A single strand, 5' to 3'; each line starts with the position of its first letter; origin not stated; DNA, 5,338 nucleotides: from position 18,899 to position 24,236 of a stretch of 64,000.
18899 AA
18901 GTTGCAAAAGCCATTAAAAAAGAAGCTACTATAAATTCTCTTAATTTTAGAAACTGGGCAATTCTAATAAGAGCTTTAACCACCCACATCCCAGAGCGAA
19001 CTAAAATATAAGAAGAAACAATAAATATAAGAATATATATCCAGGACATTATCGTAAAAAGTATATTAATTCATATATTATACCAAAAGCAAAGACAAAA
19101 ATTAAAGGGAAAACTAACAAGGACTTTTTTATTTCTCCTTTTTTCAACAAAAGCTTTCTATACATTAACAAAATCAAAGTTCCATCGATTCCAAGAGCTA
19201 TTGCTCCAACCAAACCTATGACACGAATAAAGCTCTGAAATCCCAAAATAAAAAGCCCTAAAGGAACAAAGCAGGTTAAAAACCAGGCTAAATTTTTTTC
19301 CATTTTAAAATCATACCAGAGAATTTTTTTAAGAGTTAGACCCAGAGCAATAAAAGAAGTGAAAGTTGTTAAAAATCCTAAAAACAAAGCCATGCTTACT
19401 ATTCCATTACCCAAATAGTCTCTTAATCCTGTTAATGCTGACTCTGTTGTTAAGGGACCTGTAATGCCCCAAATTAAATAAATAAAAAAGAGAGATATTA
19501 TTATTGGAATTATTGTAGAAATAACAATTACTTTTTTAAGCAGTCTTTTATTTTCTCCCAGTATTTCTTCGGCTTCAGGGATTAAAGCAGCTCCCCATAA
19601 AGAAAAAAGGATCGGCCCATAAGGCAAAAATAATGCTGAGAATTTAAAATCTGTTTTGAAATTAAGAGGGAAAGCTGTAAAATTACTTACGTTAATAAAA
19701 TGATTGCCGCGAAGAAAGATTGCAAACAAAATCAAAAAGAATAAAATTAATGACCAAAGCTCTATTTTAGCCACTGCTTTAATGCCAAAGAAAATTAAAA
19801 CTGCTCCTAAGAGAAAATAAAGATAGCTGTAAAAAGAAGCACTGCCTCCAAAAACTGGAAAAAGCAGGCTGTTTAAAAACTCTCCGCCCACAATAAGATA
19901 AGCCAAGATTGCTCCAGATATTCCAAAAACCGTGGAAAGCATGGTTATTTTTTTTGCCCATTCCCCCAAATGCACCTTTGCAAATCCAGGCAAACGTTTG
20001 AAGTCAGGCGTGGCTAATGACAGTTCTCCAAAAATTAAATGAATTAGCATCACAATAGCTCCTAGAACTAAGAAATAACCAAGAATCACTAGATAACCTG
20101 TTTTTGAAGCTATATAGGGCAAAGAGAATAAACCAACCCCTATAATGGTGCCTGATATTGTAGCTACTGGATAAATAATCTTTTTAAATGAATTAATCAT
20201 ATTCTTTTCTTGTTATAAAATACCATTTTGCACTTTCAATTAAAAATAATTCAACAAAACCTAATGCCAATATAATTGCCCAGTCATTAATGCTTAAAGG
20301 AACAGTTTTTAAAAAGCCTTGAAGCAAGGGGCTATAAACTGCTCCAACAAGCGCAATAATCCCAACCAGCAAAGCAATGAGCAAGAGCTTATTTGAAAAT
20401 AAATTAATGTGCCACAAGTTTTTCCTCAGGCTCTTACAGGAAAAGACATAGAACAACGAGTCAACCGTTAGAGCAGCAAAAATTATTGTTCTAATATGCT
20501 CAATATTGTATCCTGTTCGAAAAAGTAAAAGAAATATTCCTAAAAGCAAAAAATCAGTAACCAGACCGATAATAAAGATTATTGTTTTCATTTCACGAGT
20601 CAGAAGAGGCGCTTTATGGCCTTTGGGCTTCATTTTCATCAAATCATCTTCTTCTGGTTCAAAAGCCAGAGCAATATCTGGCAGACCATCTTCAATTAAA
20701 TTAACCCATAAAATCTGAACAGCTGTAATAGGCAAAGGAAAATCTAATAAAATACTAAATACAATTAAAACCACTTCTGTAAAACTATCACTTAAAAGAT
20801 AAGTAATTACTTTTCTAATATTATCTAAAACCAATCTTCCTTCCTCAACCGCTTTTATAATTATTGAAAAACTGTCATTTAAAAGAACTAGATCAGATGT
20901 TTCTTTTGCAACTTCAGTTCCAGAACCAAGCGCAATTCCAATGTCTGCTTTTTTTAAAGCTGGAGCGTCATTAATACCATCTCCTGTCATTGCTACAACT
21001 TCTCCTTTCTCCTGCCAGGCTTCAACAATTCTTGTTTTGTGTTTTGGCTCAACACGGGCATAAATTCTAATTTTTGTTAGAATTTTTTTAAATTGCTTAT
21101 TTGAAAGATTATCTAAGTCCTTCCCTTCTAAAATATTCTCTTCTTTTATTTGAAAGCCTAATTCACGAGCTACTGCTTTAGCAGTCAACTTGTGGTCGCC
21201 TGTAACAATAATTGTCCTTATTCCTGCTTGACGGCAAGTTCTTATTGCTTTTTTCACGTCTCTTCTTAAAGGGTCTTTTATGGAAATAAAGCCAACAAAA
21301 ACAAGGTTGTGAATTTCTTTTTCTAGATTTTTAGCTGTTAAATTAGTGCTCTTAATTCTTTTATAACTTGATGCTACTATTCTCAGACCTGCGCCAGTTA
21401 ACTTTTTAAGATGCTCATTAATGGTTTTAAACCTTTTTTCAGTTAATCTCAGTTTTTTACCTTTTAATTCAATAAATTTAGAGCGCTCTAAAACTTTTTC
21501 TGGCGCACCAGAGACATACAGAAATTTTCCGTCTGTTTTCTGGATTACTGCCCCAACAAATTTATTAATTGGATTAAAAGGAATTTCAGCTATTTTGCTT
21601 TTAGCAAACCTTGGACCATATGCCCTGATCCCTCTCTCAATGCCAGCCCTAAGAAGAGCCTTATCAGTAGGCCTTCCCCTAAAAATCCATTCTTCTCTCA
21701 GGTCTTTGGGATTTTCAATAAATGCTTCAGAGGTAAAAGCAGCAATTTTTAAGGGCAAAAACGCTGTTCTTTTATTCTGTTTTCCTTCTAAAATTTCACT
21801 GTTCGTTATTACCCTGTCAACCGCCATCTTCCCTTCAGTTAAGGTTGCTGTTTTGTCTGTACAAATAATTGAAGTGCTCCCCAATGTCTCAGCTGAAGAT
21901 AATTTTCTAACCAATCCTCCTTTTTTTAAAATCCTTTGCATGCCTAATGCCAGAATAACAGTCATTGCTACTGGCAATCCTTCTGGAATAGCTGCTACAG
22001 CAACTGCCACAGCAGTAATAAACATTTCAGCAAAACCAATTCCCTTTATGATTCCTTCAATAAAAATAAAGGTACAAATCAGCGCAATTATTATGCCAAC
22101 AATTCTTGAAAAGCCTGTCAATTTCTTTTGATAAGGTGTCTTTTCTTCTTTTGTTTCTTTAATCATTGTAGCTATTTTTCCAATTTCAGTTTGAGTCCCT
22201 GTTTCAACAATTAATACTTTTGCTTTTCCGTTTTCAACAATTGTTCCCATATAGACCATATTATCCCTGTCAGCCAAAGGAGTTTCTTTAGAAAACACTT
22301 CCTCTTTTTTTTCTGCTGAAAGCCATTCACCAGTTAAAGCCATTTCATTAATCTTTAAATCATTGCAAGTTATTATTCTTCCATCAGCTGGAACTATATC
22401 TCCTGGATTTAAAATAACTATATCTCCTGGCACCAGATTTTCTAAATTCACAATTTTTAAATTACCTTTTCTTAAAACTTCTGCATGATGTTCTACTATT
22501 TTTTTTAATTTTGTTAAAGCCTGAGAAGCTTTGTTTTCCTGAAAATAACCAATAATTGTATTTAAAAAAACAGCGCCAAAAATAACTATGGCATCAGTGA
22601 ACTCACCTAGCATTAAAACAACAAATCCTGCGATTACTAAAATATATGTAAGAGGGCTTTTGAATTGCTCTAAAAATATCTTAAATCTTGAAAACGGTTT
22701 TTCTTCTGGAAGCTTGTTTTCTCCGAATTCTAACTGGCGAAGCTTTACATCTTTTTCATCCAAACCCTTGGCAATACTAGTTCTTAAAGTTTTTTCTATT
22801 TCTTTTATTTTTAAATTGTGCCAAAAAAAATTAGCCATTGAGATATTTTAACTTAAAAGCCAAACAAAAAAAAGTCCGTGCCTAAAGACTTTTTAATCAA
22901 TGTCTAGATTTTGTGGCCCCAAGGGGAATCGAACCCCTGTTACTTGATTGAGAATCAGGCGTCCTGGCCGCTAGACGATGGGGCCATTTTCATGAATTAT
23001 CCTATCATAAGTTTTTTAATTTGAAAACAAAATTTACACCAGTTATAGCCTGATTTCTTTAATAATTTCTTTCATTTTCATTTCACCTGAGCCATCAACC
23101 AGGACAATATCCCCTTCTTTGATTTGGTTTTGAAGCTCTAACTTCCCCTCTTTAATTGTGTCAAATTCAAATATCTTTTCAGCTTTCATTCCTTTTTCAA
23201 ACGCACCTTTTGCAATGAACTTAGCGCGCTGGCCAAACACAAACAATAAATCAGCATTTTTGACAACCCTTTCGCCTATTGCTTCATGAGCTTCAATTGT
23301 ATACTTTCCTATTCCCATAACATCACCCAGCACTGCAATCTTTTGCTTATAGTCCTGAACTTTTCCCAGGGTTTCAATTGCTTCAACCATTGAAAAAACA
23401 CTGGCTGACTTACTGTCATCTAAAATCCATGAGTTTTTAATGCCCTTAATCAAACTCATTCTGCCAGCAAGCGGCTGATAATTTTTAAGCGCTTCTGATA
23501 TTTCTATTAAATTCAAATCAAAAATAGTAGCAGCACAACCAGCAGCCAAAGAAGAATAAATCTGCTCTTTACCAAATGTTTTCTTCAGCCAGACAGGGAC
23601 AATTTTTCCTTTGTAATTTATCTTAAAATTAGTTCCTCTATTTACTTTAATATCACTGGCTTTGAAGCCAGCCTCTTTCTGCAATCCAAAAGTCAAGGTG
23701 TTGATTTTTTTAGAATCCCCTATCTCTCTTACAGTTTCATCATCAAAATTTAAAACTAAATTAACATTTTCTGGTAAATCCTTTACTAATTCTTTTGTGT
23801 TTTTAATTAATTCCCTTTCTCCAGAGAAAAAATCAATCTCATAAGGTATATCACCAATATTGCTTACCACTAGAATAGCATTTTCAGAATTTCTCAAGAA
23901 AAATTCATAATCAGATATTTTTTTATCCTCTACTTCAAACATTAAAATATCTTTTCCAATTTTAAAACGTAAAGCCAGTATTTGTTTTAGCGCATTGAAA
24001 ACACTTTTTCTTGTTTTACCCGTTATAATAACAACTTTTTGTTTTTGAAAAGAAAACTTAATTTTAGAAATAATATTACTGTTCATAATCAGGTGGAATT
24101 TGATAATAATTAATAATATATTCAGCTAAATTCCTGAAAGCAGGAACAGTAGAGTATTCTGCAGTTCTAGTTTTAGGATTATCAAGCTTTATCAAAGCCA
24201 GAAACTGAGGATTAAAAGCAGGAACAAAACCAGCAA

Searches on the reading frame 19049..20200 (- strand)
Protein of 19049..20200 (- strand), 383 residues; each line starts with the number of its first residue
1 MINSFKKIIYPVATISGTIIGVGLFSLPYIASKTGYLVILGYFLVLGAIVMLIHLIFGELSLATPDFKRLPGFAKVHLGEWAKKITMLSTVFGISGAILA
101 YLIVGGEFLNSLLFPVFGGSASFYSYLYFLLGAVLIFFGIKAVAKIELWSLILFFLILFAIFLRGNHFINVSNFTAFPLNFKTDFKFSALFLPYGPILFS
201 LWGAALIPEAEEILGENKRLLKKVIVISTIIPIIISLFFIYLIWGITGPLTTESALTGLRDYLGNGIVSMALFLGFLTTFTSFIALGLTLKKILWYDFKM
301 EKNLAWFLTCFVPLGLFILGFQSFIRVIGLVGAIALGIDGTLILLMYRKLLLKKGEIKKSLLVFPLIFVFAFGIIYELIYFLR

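Call 44: search_protein_families(library=pfam, proteins=[window:19049-20200:-], max_evalue=0.0001)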
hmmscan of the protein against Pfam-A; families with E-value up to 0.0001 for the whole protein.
window:19049-20200:- (383 aa): 2 families
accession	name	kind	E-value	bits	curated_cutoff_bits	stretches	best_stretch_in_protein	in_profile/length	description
PF03222.19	Trp_Tyr_perm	-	5.4e-14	52.5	22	1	7-348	4-362/393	Tryptophan/tyrosine permease family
PF13520.12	AA_permease_2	-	9.2e-05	22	27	1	14-252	9-250/427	Amino acid permease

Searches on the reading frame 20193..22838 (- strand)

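Call 44: search_protein_families(library=pfam, proteins=[window:20193-22838:-], max_evalue=0.0001)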
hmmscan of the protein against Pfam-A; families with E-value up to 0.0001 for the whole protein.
window:20193-22838:- (881 aa): 7 families
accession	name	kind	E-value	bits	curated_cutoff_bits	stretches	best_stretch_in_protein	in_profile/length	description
PF00122.25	E1-E2_ATPase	-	6.8e-51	172.8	28.1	1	115-306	3-181/181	E1-E2 ATPase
PF00689.26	Cation_ATPase_C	-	7.7e-45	153.2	27.3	1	701-872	1-174/175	Cation transporting ATPase, C-terminus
PF00702.32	Hydrolase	-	4.5e-21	76.5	26.4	1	418-632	52-191/191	haloacid dehalogenase-like hydrolase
PF00690.31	Cation_ATPase_N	-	3.2e-19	68.8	20.4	1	6-73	1-68/69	Cation transporter/ATPase, N-terminus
PF13246.12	Cation_ATPase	-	1.2e-10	41.7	21.7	1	376-456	9-91/91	Cation transport ATPase (P-type)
PF08282.18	Hydrolase_3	-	1.3e-07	32.1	20.9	0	604-653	195-244/255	haloacid dehalogenase-like hydrolase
PF12710.13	HAD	-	4.6e-06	27.6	27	1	518-629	78-189/189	haloacid dehalogenase-like hydrolase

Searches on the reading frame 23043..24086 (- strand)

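Call 44: search_protein_families(library=pfam, proteins=[window:23043-24086:-], max_evalue=0.0001)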
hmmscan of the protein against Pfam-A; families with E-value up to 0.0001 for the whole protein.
window:23043-24086:- (347 aa): 2 families
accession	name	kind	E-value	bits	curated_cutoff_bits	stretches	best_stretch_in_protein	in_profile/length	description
PF02875.26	Mur_ligase_C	-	2e-13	51.7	28.4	1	208-334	1-127/127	Mur ligase, glutamate ligase domain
PF08245.18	Mur_ligase_M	-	8.7e-10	39.3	24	1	25-186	35-200/200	Mur ligase middle domain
